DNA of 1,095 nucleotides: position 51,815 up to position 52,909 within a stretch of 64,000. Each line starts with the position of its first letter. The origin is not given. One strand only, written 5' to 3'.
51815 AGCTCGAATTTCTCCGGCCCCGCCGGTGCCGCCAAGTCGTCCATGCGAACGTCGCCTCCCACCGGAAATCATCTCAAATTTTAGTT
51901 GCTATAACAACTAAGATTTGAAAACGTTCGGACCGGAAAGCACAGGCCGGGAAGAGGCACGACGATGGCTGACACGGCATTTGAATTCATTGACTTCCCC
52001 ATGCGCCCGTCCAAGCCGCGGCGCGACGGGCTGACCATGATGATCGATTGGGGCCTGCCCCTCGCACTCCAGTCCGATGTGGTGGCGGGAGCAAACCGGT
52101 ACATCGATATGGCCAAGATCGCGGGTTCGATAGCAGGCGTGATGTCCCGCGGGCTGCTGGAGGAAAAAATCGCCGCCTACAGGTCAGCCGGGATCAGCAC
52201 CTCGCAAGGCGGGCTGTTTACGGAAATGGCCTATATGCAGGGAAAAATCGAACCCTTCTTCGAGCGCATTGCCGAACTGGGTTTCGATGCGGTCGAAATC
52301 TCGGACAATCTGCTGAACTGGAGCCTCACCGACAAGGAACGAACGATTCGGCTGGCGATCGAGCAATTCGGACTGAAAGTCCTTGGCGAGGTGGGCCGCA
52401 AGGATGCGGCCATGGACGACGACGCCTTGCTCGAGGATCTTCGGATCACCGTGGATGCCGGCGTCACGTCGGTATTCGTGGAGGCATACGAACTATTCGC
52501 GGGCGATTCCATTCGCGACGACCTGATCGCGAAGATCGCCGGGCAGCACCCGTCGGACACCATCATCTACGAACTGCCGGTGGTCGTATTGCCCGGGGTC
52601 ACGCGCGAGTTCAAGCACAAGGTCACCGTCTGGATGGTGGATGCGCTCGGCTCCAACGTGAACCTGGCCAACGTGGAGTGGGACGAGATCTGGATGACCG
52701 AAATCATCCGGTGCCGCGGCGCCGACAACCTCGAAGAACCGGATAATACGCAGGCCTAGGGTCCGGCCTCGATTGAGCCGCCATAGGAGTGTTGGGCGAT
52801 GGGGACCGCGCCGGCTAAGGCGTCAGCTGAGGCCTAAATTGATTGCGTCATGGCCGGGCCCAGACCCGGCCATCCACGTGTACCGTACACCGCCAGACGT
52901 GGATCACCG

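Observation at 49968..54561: An 18-bp palindrome occurs three times at promoters of the sulfatase island, probably the MarR operator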

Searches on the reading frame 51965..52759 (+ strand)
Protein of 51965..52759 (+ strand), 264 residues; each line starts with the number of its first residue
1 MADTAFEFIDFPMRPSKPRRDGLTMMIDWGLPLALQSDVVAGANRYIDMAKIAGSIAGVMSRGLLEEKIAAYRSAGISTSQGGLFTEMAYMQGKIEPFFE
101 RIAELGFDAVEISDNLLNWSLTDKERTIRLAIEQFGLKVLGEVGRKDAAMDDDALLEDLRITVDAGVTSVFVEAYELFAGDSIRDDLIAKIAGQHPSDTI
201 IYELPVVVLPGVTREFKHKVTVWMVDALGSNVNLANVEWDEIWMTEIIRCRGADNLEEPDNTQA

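Call 10: search_protein_families(library=pfam, proteins=[window:51965-52759:+])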
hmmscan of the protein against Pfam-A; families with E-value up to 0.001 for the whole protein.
window:51965-52759:+ (264 aa): 1 family
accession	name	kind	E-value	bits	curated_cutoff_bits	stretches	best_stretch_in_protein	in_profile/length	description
PF02679.21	ComA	-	1.8e-49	168.8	25.2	1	13-251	2-239/243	(2R)-phospho-3-sulfolactate synthase (ComA)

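Call 32: find_homologous_proteins(query=window:51965-52759:+, max_evalue=1e-20)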
Query window:51965-52759:+ (264 aa): 283 proteins with E <= 1e-20 among 2333 candidates; the best 120 are listed.
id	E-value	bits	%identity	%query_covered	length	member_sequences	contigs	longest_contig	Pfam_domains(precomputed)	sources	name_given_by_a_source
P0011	1.5e-165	567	97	100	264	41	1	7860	PF02679.22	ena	-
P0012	5.3e-159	545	94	100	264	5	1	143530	PF02679.22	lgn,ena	-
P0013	1.5e-106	374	65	97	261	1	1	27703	PF02679.22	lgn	-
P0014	2.7e-106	373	65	97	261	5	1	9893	PF02679.22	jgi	jgi:phosphosulfolactate synthase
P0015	2.6e-105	370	64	97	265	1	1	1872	PF02679.22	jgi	jgi:phosphosulfolactate synthase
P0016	1.4e-103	364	63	98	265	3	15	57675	PF02679.22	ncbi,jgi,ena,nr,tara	ncbi:MAG: phosphosulfolactate synthase [Rhodospirillales bacterium]|jgi:phosphosulfolactate synthase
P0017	4.8e-103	362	63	95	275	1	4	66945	PF02679.22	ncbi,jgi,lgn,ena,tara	tara:strand:- start:2545 stop:3372 length:828 start_codon:yes stop_codon:yes gene_type:complete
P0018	7.4e-103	362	64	95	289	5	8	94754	PF02679.22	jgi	-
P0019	8.3e-102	358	63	95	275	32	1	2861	PF02679.22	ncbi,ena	-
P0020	3.1e-101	356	63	97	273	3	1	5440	PF02679.22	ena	-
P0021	7.9e-101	355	63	95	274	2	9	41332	PF02679.22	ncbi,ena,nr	ncbi:MAG: hypothetical protein HN731_05665 [Rhodospirillaceae bacterium]|nr:hypothetical protein [Rh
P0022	1.2e-100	354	60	99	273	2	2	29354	PF02679.22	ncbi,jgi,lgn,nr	ncbi:MAG: phosphosulfolactate synthase [Rhodospirillales bacterium]|jgi:phosphosulfolactate synthase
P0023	1.1e-99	351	63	96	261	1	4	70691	PF02679.22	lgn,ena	-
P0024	5.4e-99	349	62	97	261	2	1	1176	PF02679.22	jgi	jgi:phosphosulfolactate synthase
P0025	8.0e-99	348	61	97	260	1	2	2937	PF02679.22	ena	-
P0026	1.1e-98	348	61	97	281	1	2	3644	PF02679.22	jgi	-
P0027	1.5e-98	347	63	96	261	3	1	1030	PF02679.22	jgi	jgi:phosphosulfolactate synthase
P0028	3.8e-98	346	61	97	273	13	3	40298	PF02679.22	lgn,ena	-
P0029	1.4e-97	344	60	97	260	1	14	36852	PF02679.22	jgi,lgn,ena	jgi:phosphosulfolactate synthase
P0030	1.4e-97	344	60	97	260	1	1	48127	PF02679.22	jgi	jgi:phosphosulfolactate synthase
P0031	1.5e-96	341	62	97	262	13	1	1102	PF02679.22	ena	-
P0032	2.9e-96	340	62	97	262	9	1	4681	PF02679.22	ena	-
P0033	5.7e-96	339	58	97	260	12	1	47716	PF02679.22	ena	-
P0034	6.8e-96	339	61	97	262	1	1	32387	PF02679.22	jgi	-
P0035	1.0e-93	332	59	97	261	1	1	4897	PF02679.22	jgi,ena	-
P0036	6.8e-93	329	57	98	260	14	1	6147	PF02679.22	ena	-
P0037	1.0e-92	328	61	93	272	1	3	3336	PF02679.22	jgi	jgi:phosphosulfolactate synthase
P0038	4.0e-92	326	57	97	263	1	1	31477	PF02679.22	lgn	-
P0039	7.0e-92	326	60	96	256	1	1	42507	PF02679.22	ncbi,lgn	ncbi:MAG: phosphosulfolactate synthase [Pseudomonadota bacterium]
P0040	1.6e-91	324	59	95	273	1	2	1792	PF02679.22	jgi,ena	-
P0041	2.7e-90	320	57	97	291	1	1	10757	PF02679.22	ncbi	ncbi:MAG: phosphosulfolactate synthase [Chloroflexota bacterium]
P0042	2.8e-90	320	60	93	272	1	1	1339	PF02679.22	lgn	-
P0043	3.1e-89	317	58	97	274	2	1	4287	PF02679.22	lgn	-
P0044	9.8e-89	315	60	93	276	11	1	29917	PF02679.22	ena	-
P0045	2.2e-88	314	60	93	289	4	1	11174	PF02679.22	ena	-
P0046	1.7e-86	308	58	93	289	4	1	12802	PF02679.22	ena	-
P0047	3.0e-86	307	52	98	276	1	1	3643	PF02679.22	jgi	jgi:phosphosulfolactate synthase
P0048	7.5e-86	306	58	93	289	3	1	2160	PF02679.22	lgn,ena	-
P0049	1.7e-85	305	59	88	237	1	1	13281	PF02679.22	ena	-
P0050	1.9e-85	304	57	93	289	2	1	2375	PF02679.22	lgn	-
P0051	2.9e-85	304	58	93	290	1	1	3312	PF02679.22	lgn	-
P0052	1.2e-84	302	58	92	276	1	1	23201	PF02679.22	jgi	-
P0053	2.0e-84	301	58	93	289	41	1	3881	PF02679.22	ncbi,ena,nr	ncbi:MAG: hypothetical protein F4178_12795 [Rhodospirillaceae bacterium]|nr:hypothetical protein [Rh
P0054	3.5e-83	297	57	93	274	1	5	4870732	PF02679.22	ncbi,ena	-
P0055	5.9e-83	296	56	93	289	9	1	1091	PF02679.22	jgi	-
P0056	1.1e-82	295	52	98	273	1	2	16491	PF02679.22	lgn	-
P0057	7.1e-82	293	55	95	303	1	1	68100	PF02679.22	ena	-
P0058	3.2e-81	291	53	95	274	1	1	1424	PF02679.22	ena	-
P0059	5.9e-81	290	62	80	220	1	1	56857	PF02679.22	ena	-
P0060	1.0e-78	282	53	98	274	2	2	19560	PF02679.22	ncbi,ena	-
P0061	3.8e-78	281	52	98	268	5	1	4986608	PF02679.22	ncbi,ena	-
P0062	5.1e-78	280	52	98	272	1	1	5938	PF02679.22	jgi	jgi:phosphosulfolactate synthase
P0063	1.4e-77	279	52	98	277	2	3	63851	PF02679.22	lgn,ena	-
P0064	2.4e-77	278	51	98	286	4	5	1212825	PF02679.22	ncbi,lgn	ncbi:phosphosulfolactate synthase [Variovorax gossypii]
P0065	3.8e-77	277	51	98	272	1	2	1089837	PF02679.22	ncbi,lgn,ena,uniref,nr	ncbi:phosphosulfolactate synthase [Candidimonas humi]|uniref:Phosphosulfolactate synthase n=1 Tax=Ca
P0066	4.7e-77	277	49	99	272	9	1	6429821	PF02679.22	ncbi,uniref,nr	ncbi:Phosphosulfolactate synthase [Variovorax sp. PBS-H4]|uniref:phosphosulfolactate synthase n=1 Ta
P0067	5.8e-77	277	52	98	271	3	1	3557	PF02679.22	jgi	jgi:phosphosulfolactate synthase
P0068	1.1e-76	276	51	98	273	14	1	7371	PF02679.22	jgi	jgi:phosphosulfolactate synthase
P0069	1.2e-76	276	51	98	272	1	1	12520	PF02679.22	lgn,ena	-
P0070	1.8e-75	272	49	98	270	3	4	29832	PF02679.22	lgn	-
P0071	2.2e-75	272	52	96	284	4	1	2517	PF02679.22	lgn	-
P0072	2.5e-75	271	49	98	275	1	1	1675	PF02679.22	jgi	-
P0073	2.7e-75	271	50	98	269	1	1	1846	PF02679.22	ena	-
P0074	3.7e-75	271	52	97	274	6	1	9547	PF02679.22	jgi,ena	-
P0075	4.7e-75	270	51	99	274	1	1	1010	PF02679.22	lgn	-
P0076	5.4e-75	270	50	98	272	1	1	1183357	PF02679.22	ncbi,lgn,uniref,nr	ncbi:phosphosulfolactate synthase [Variovorax sp. YR266]|uniref:phosphosulfolactate synthase n=1 Tax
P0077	5.5e-75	270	50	99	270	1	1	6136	PF02679.22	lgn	-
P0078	6.0e-75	270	51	97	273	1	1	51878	PF02679.22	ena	-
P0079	7.6e-75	270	51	98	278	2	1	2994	PF02679.22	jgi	jgi:phosphosulfolactate synthase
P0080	1.5e-74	269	50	98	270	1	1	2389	PF02679.22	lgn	-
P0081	1.8e-74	269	52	97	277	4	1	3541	PF02679.22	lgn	-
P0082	2.4e-74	268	51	99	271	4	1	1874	PF02679.22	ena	-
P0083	2.4e-74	268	50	97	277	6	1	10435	PF02679.22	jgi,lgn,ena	-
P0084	2.7e-74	268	53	94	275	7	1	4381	PF02679.22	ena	-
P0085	3.3e-74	268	51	99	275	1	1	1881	PF02679.22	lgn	-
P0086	4.0e-74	267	51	97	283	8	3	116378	PF02679.22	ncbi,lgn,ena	-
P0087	4.1e-74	267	51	99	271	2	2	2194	PF02679.22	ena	-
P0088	4.6e-74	267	49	98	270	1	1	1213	PF02679.22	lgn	-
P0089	4.6e-74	267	51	99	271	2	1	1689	PF02679.22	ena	-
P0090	4.7e-74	267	51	97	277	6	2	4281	PF02679.22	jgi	jgi:phosphosulfolactate synthase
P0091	5.1e-74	267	50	98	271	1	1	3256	PF02679.22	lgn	-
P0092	9.5e-74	266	49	97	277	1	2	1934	PF02679.22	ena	-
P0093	1.0e-73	266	51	97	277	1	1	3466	PF02679.22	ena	-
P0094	1.3e-73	266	49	98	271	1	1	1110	PF02679.22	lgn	-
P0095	1.4e-73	266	51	99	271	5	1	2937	PF02679.22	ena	-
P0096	1.7e-73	265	50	98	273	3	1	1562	PF02679.22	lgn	-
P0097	2.1e-73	265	49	97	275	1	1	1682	PF02679.22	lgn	-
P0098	2.2e-73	265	50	99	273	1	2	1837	PF02679.22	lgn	-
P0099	2.9e-73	265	52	94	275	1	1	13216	PF02679.22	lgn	-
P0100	1.0e-72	263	50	97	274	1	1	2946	PF02679.22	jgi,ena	-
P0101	1.6e-72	262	49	98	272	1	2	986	PF02679.22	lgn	-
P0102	2.1e-72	262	49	99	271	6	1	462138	PF02679.22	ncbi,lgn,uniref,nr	ncbi:phosphosulfolactate synthase [Pseudacidovorax sp. RU35E]|uniref:phosphosulfolactate synthase n=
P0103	2.3e-72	262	48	98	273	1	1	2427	PF02679.22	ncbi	-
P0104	2.5e-72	261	51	97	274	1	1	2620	PF02679.22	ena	-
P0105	3.2e-72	261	51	97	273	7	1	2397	PF02679.22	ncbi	-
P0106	4.3e-72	261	51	97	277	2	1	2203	PF02679.22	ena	-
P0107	6.3e-72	260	50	97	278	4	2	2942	PF02679.22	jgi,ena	-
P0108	7.5e-72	260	52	92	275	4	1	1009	PF02679.22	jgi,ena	-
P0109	9.0e-72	260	50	99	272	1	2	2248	PF02679.22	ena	-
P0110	9.5e-72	260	52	94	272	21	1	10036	PF02679.22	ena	-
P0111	9.6e-72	260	53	94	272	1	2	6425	PF02679.22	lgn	-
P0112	1.1e-71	259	51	94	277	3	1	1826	PF02679.22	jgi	jgi:phosphosulfolactate synthase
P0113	1.2e-71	259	50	94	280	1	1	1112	PF02679.22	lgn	-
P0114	1.3e-71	259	50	97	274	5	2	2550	PF02679.22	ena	-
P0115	1.5e-71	259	48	97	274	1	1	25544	PF02679.22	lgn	-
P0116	1.7e-71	259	51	94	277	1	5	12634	PF02679.22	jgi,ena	jgi:phosphosulfolactate synthase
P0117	1.7e-71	259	47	98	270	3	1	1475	PF02679.22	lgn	-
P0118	1.8e-71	259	50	99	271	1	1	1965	PF02679.22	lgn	-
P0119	1.9e-71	259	50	95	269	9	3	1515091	PF02679.22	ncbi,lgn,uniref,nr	ncbi:Phosphosulfolactate synthase [Bordetella ansorpii]|uniref:Phosphosulfolactate synthase n=1 Tax=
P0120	2.2e-71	258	50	99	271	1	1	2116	PF02679.22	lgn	-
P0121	2.6e-71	258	52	93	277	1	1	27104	PF02679.22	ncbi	-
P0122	2.6e-71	258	51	97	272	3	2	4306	PF02679.22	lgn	-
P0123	2.7e-71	258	47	99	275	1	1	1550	PF02679.22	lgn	-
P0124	3.5e-71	258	49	98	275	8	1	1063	PF02679.22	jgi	-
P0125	4.0e-71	258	50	97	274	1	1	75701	PF02679.22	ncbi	ncbi:phosphosulfolactate synthase [Thermodesulfobacteriota bacterium]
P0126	4.1e-71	258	50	94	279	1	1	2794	PF02679.22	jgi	jgi:phosphosulfolactate synthase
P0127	4.7e-71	257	51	93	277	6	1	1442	PF02679.22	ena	-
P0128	4.8e-71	257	48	98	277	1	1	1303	PF02679.22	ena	-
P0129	5.2e-71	257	50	94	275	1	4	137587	PF02679.22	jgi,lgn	-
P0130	5.8e-71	257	50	97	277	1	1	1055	PF02679.22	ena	-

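Call 33: find_encoding_contigs(protein=P0013, flank=7000, max_places=2)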
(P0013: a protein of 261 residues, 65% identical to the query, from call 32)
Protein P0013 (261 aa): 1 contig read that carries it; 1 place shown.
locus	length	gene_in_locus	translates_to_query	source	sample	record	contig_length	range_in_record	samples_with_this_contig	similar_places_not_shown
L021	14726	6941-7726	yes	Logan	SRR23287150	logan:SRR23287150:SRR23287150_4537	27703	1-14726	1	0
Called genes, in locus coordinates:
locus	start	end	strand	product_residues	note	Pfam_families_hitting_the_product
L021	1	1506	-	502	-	?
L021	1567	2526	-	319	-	PF16868:NMT1_3, PF12974:Phosphonate-bd (weak), PF09084:NMT1 (weak)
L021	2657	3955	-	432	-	PF00501:AMP-binding, PF14535:AMP-binding_C_2 (faint)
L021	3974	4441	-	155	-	PF01047:MarR, PF12802:MarR_2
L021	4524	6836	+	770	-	PF01494:FAD_binding_3, PF00724:Oxidored_FMN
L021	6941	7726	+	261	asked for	PF02679:ComA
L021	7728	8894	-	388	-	PF01717:Meth_synt_2 (faint)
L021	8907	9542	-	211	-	PF02979:NHase_alpha, PF14407:Frankia_peptide (faint)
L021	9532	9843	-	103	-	PF21006:NHase_beta_N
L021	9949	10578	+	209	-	PF03358:FMN_red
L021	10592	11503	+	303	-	PF02668:TauD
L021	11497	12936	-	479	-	PF01553:Acyltransferase, PF19277:GPAT_C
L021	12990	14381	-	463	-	-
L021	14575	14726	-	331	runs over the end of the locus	PF12838:Fer4_7 (weak)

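Call 34: find_encoding_contigs(protein=P0016, flank=7000, max_places=3)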
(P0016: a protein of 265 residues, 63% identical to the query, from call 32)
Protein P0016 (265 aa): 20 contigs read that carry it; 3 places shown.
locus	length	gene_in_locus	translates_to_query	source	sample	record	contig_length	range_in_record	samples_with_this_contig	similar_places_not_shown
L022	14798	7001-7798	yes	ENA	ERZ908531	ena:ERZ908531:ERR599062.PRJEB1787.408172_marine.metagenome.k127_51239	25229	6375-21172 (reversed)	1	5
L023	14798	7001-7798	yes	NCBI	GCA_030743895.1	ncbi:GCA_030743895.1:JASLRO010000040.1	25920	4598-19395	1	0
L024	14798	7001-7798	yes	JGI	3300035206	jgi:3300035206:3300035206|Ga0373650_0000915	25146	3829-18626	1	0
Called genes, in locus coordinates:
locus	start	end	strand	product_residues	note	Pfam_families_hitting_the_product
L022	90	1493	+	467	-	PF03972:MmgE_PrpD_N, PF19305:MmgE_PrpD_C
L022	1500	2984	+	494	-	PF06368:Met_asp_mut_E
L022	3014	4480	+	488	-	PF06368:Met_asp_mut_E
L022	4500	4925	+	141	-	PF02310:B12-binding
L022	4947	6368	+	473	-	PF13941:MutL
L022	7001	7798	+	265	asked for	PF02679:ComA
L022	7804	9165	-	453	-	PF00501:AMP-binding, PF14535:AMP-binding_C_2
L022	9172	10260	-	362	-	PF04909:Amidohydro_2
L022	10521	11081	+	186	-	PF00903:Glyoxalase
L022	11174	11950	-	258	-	PF03243:MerB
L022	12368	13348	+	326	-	PF04909:Amidohydro_2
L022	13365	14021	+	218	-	PF03737:RraA-like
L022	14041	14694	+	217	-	PF03737:RraA-like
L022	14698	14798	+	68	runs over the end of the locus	-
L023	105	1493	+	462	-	PF03972:MmgE_PrpD_N, PF19305:MmgE_PrpD_C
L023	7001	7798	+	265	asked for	PF02679:ComA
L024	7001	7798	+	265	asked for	PF02679:ComA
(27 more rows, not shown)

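Call 35: find_encoding_contigs(protein=P0018, flank=7000, max_places=3)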
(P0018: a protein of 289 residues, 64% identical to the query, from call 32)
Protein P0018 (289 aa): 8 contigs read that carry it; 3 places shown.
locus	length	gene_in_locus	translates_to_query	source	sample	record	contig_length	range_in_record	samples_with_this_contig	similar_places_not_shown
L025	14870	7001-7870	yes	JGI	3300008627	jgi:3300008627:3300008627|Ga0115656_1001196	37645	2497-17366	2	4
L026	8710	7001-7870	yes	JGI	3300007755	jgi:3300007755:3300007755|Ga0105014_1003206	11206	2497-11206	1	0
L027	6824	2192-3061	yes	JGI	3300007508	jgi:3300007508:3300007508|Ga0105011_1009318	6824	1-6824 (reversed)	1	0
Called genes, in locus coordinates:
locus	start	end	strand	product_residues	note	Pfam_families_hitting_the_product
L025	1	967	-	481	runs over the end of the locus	PF00884:Sulfatase, PF01663:Phosphodiest (faint), PF16347:SGSH_C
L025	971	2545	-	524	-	PF01970:TctA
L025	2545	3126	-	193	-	-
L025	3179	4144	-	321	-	PF03401:TctC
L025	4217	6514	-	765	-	PF12228:DUF3604 (weak)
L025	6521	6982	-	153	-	PF12802:MarR_2, PF01047:MarR, PF13463:HTH_27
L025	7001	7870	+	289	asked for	PF02679:ComA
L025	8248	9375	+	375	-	PF03150:CCP_MauG, PF00034:Cytochrom_C (faint)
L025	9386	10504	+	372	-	PF00034:Cytochrom_C (faint), PF03150:CCP_MauG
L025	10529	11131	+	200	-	-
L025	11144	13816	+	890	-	PF18465:Rieske_3, PF00384:Molybdopterin, PF01568:Molydop_binding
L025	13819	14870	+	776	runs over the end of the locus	PF02985:HEAT (faint), PF03130:HEAT_PBS (faint), PF13646:HEAT_2, PF18991:DUF5724 (faint), PF13646:HEAT_2 (weak), PF16416:GUN4_N (faint), PF13646:HEAT_2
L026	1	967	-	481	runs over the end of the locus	PF00884:Sulfatase, PF01663:Phosphodiest (faint), PF16347:SGSH_C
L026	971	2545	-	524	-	PF01970:TctA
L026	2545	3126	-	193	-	-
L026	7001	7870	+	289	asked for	PF02679:ComA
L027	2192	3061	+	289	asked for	PF02679:ComA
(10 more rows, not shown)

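Call 54: search_protein_families(library=ncbifam, proteins=[window:51965-52759:+], max_evalue=0.00001)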
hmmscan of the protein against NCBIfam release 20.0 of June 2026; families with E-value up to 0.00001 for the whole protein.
window:51965-52759:+ (264 aa): 1 family
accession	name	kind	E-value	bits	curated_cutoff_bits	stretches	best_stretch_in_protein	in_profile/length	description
TIGR03849.2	arch_ComA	equivalog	5e-41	140.7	280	1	17-249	2-232/241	phosphosulfolactate synthase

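Call 65: search_solved_structures(query=window:51965-52759:+, max_evalue=0.00001)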
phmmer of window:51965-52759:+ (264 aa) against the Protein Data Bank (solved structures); distinct sequences matched with E-value up to 0.00001: 4.
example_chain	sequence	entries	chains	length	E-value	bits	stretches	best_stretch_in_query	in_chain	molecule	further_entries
24fo_A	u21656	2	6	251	1.1e-25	93.9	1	20-249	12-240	Phosphosulfolactate synthase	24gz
1qwg_A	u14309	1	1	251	1.3e-25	93.6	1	20-249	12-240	(2R)-phospho-3-sulfolactate synthase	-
9cm1_0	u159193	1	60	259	1.7e-23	86.7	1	20-249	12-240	Phosphosulfolactate synthase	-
1u83_A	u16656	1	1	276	2.8e-19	72.8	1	9-249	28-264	Phosphosulfolactate synthase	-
